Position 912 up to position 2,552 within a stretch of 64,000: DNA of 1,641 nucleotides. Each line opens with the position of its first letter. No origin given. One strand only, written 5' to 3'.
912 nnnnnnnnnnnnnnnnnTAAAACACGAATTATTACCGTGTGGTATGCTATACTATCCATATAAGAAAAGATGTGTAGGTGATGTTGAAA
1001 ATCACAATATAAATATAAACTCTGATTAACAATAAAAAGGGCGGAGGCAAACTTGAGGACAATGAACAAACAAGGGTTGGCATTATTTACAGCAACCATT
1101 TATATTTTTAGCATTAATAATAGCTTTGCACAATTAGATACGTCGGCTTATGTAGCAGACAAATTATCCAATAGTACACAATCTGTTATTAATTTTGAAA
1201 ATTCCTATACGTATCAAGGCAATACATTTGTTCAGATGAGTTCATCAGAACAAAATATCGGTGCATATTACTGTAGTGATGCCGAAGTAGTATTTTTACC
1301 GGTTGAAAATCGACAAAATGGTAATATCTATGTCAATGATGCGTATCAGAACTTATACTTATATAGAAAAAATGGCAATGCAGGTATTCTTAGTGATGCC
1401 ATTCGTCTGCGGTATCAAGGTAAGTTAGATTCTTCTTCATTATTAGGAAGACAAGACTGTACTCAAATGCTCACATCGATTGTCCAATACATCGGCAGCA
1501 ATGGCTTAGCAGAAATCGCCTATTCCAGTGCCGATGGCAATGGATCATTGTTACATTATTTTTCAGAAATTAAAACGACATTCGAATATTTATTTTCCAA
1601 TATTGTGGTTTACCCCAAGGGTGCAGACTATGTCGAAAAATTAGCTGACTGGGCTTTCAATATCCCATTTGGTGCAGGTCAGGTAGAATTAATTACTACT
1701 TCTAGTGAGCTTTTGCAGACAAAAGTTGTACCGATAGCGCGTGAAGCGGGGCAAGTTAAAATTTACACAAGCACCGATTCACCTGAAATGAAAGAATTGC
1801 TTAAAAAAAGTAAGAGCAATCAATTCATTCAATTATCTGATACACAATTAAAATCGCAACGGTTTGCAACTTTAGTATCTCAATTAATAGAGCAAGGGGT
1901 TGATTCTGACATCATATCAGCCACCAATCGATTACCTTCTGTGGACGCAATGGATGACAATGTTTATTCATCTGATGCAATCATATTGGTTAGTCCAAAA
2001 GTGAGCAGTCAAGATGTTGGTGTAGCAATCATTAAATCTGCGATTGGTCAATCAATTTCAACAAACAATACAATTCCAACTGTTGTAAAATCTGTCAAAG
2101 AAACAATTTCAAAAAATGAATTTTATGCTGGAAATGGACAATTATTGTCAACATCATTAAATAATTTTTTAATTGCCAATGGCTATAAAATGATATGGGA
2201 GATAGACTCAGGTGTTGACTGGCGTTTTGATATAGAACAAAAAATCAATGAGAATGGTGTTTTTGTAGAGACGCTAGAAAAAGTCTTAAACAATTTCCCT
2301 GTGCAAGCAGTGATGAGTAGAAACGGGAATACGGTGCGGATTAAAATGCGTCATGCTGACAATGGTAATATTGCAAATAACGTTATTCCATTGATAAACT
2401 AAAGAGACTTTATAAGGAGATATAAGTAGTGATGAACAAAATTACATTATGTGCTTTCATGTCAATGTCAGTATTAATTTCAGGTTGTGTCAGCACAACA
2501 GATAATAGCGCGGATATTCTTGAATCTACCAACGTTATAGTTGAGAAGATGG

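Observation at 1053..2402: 449-aa secreted or anchored protein directly upstream of the secretin: candidate substrate, adhesin or GspC analogue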

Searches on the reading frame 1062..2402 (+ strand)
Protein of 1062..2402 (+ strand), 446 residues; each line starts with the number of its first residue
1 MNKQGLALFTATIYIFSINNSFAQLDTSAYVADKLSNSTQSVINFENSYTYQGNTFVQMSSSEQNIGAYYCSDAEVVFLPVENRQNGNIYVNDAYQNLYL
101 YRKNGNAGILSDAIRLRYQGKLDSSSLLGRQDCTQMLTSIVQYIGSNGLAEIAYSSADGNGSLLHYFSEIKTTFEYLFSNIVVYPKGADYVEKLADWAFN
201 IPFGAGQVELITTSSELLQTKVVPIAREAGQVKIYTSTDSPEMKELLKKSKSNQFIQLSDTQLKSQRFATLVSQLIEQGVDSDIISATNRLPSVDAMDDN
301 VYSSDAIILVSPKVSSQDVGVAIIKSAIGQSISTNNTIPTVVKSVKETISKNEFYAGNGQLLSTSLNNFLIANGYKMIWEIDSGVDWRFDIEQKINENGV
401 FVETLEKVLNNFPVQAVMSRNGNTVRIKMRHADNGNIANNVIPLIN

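Call 7: search_protein_families(library=pfam, proteins=[window:1062-2402:+], max_evalue=0.1)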
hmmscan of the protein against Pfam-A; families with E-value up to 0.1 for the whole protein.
window:1062-2402:+ (446 aa): 2 families
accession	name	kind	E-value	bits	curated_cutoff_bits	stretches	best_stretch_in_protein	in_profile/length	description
PF10671.14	TcpQ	-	0.00066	20.1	27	1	354-426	3-76/80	Toxin co-regulated pilus biosynthesis protein Q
PF13676.11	TIR_2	-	0.024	15.5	28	0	360-402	10-55/122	TIR domain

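Call 8: search_protein_families(library=ncbifam, proteins=[window:1062-2402:+], max_evalue=0.1)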
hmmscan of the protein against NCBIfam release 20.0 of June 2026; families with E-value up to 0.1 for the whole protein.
window:1062-2402:+ (446 aa): 0 families

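Call 9: find_homologous_proteins(query=window:1062-2402:+, max_evalue=0.001)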
Query window:1062-2402:+ (446 aa): 2 proteins with E <= 0.001 among 6561 candidates.
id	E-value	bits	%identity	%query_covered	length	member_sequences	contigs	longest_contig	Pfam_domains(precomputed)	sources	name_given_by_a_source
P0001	2.5e-285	964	100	100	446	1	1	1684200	-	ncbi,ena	-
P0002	2.5e-119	417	46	100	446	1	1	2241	PF10671.15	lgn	-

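Call 11: find_encoding_contigs(protein=P0001, flank=10000, max_places=4)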
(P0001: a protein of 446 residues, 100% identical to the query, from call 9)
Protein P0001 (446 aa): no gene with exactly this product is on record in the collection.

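Call 12: find_encoding_contigs(protein=P0002, flank=10000, max_places=4)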
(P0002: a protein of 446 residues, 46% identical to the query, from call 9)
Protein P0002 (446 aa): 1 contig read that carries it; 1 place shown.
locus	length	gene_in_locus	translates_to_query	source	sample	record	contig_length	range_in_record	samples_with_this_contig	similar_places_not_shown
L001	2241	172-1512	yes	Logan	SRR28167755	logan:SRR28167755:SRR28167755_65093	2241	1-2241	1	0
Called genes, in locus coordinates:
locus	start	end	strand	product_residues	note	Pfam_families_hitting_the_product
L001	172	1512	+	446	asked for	PF10671:TcpQ (weak)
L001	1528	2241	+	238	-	?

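Call 13: find_related_loci(query=window:1062-2402:+, collection=genome_contigs, flank=10000)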
Query window:1062-2402:+ (446 aa) in genome_contigs; peptide patterns used: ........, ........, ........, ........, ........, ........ (x = any residue, [..] = any of these).
351 stretches matched a pattern, but none encodes a relative of the query by tblastn (E <= 1e-3).

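Call 22: search_protein_representatives(protein=window:1062-2402:+)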
Query: 446 residues. Proteins with E-value up to 0.001 (for the whole library): 5; up to 1e-10: 5; up to 1e-30: 2. The best 5 are listed.
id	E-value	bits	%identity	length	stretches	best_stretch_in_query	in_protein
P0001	7.8e-286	963.6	100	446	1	1-446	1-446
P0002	8.0e-120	416.9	48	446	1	13-446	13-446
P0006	4.2e-19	85.3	30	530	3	342-439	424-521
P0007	2.3e-14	69.6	37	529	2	344-443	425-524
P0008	2.1e-11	59.9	26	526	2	341-444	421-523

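Call 25: find_homologous_proteins(query=A1, max_evalue=0.01)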
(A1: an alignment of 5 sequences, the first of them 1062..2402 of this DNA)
Query A1 (5 sequences) (446 aa, profile of the alignment): 3 proteins with E <= 0.01 among 8000 candidates.
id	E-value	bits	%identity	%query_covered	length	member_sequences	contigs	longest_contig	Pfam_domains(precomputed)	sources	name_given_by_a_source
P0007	2.4e-211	721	34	33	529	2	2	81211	PF10671.15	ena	-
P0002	3.0e-176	605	46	100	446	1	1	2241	PF10671.15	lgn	-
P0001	3.7e-167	575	100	100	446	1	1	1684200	-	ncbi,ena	-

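Call 26: find_encoding_contigs(protein=P0007, flank=10000, max_places=4)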
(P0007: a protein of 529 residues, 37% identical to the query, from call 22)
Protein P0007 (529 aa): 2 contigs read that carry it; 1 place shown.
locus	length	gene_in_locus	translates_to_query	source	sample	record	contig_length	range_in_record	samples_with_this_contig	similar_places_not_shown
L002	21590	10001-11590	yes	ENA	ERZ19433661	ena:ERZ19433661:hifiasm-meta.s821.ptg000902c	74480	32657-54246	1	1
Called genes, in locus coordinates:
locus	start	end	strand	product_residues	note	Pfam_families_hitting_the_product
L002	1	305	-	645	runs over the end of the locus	PF07514:TraI_2, PF07515:TraI_2_C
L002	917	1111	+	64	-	-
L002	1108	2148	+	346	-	PF00437:T2SSE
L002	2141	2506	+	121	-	-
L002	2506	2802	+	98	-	-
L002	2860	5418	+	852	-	PF27097:VirB4_TrbE_N, PF03135:CagE_TrbE_VirB (faint), PF19044:P-loop_TraG (faint), PF12846:AAA_10 (faint)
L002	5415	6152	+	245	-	-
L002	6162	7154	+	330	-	-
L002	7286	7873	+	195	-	PF04335:VirB8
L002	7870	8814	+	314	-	PF03524:CagX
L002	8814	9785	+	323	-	PF03743:TrbI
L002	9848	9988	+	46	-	-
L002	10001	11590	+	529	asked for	PF10671:TcpQ (weak)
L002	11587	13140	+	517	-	PF00263:Secretin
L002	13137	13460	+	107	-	-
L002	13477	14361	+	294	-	-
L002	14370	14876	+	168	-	-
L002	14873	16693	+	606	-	PF00437:T2SSE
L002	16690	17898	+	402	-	PF28597:T2SSF_N (faint), PF00482:T2SSF (faint)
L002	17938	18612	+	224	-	PF07963:N_methyl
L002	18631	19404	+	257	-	-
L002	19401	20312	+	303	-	-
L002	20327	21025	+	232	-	-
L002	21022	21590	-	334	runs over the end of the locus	PF01507:PAPS_reduct (faint)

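Call 27: find_encoding_contigs(protein=P0006, flank=10000, max_places=4)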
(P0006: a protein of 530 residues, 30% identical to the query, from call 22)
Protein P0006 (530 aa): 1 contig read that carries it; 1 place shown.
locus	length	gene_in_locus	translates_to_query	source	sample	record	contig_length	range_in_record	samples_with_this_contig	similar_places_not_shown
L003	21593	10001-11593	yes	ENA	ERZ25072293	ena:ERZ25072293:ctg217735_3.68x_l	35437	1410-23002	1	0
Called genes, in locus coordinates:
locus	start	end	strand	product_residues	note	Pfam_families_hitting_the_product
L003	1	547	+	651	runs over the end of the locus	?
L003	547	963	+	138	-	-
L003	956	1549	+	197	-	-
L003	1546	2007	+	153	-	-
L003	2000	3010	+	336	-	PF00437:T2SSE, PF27713:UCP018868 (faint)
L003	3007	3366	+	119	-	PF04956:TrbC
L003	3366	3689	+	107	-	-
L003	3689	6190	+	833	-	PF27097:VirB4_TrbE_N, PF03135:CagE_TrbE_VirB (faint), PF19044:P-loop_TraG (faint)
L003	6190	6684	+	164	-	-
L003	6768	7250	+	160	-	-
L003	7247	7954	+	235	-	PF04335:VirB8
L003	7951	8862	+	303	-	PF03524:CagX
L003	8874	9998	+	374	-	PF03743:TrbI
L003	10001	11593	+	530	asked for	PF10671:TcpQ (weak)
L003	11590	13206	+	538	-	PF00263:Secretin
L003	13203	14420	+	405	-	-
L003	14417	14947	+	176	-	-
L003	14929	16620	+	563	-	PF00437:T2SSE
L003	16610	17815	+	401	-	PF00482:T2SSF (weak)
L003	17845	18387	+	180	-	PF07963:N_methyl (weak)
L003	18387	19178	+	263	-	-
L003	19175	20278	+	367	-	PF00437:T2SSE, PF13191:AAA_16 (weak)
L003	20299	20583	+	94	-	-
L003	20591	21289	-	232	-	PF03741:TerC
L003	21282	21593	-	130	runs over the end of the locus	-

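Call 28: find_encoding_contigs(protein=P0008, flank=10000, max_places=4)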
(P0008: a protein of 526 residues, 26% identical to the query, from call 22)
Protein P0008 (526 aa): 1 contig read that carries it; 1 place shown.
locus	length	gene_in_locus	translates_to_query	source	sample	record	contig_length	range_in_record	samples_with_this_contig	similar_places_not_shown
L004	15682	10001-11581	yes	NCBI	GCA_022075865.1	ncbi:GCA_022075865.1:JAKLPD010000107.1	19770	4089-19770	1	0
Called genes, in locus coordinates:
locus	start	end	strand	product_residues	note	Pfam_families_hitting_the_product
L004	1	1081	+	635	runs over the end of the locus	PF02195:ParB_N (weak)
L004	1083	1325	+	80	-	-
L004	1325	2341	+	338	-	PF00437:T2SSE, PF27713:UCP018868 (faint)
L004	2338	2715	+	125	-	-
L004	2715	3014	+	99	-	-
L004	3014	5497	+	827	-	PF27097:VirB4_TrbE_N, PF03135:CagE_TrbE_VirB, PF19044:P-loop_TraG (faint)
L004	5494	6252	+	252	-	-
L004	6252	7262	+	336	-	-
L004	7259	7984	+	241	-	PF04335:VirB8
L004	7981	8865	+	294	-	PF03524:CagX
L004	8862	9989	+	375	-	PF03743:TrbI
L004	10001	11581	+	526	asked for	PF10671:TcpQ (weak)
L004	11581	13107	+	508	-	PF00263:Secretin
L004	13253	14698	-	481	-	PF00772:DnaB, PF13481:AAA_25, PF03796:DnaB_C, PF06745:ATPase (weak)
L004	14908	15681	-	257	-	?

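Call 29: search_protein_families(library=pfam, alignment_id=A1, max_evalue=1)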
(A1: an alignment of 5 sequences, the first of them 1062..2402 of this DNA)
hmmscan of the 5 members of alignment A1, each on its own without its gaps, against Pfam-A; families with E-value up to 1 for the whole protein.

A. member 1, window:1062-2402:+ (446 aa): 3 families
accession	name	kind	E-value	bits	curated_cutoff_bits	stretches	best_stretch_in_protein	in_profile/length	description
PF10671.14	TcpQ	-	0.00066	20.1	27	1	354-426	3-76/80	Toxin co-regulated pilus biosynthesis protein Q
PF13676.11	TIR_2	-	0.024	15.5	28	0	360-402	10-55/122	TIR domain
PF06757.18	Ins_allergen_rp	-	0.15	12.4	23.2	1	239-283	127-171/174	Insect allergen related repeat, nitrile-specifier detoxification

B. families by the number of members that match (of 5 scanned): 7 families
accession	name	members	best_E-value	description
PF10671.14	TcpQ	5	3e-07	Toxin co-regulated pilus biosynthesis protein Q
PF03524.21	CagX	2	0.12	Conjugal transfer protein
PF13676.11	TIR_2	1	0.024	TIR domain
PF00305.24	Lipoxygenase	1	0.047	Lipoxygenase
PF05378.19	Hydant_A_N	1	0.072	Hydantoinase/oxoprolinase N-terminal region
PF13527.13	Acetyltransf_9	1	0.087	Acetyltransferase (GNAT) domain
PF06757.18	Ins_allergen_rp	1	0.15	Insect allergen related repeat, nitrile-specifier detoxification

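Call 30: search_solved_structures(query=A1, max_evalue=10, show_alignments=3)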
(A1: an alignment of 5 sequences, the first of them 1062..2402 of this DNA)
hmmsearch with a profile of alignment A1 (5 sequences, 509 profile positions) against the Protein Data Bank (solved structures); distinct sequences matched with E-value up to 10: 3.
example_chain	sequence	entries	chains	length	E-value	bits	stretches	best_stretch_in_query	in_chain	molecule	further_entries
2k1s_A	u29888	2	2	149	0.02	16.8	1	288-327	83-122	Inner membrane lipoprotein yiaD | Probable lipoprotein YiaD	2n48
4rha_A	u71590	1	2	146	0.086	14.7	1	288-327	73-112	Outer membrane protein A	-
4erh_A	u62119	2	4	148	0.12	14.3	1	288-327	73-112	Outer membrane protein A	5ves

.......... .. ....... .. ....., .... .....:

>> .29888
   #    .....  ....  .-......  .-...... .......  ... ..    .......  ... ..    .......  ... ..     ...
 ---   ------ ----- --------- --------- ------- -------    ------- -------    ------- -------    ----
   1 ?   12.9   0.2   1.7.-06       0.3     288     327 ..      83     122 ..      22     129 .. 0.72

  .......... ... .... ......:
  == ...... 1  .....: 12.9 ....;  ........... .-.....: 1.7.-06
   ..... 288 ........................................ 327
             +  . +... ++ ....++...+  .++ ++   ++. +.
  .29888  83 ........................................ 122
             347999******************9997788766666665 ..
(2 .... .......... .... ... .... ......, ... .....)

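Call 33: search_dna_similar(query=window:1062-2402:+, collection=plasmids, mode=protein, max_evalue=1, max_rows=20)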
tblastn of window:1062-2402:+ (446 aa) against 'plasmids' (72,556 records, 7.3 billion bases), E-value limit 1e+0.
No match.

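Call 39: predict_structure(alignment_id=A1)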
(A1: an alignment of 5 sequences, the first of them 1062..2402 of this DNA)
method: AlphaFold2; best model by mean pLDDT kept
length: 446 residues; sequences in the alignment: 5
mean_pLDDT: 69.1   pTM: 0.53
mean pLDDT of the five models: 69.1, 67.9, 66.7, 64.2, 51.5
residues with pLDDT >= 90: 23; 70-90: 227; 50-70: 128; < 50: 68
segments of 3 or more residues with pLDDT < 50: 1-9, 12-28, 38-40, 191-196, 294-302, 328-334, 345-348, 436-440, 442-446
pLDDT, mean of each block of 10 residues (from residue 1): 45 42 41 61 66 69 82 85 74 87 86 80 71 86 81 77 79 81 66 56 81 81 79 83 73 65 88 90 84 47 67 62 64 54 47 68 75 63 57 74 75 57 56 51 40
secondary structure, 60 per line:
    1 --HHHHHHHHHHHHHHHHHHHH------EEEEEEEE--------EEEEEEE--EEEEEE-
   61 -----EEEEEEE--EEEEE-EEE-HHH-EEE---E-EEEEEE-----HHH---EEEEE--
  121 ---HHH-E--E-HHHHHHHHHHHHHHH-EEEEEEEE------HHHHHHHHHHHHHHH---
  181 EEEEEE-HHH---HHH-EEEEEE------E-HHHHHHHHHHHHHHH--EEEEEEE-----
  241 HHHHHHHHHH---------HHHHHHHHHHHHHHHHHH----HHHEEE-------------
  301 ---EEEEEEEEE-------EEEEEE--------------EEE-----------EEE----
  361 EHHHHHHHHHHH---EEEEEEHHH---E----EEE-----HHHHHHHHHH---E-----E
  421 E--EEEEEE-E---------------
elements in order: H3-22 E29-36 E45-51 E54-59 E66-72 E75-79 E81-83 E89-91 E97-102 E114-118 H133-147 E149-156 H163-177 E181-186 E198-203 H212-226 E229-235 H241-250 H260-277 E285-287 E304-312 E320-325 E340-342 E354-356 H362-372 E376-381 E393-395 H401-410 E424-429

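Call 41: find_related_loci(query=A1, collection=genome_contigs, flank=10000)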
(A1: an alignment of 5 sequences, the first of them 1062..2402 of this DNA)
Query A1 (446 aa) in genome_contigs; peptide patterns used: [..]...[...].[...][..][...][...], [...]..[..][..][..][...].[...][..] (x = any residue, [..] = any of these).
12 stretches matched a pattern, but none encodes a relative of the query by tblastn (E <= 1e-3).

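Call 43: find_related_loci(query=A1, collection=metagenome_contigs, flank=10000)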
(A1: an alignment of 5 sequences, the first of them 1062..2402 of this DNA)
Query A1 (446 aa) in metagenome_contigs; peptide patterns used: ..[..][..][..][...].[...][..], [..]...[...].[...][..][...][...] (x = any residue, [..] = any of these).
105 stretches matched a pattern, but none encodes a relative of the query by tblastn (E <= 1e-3).
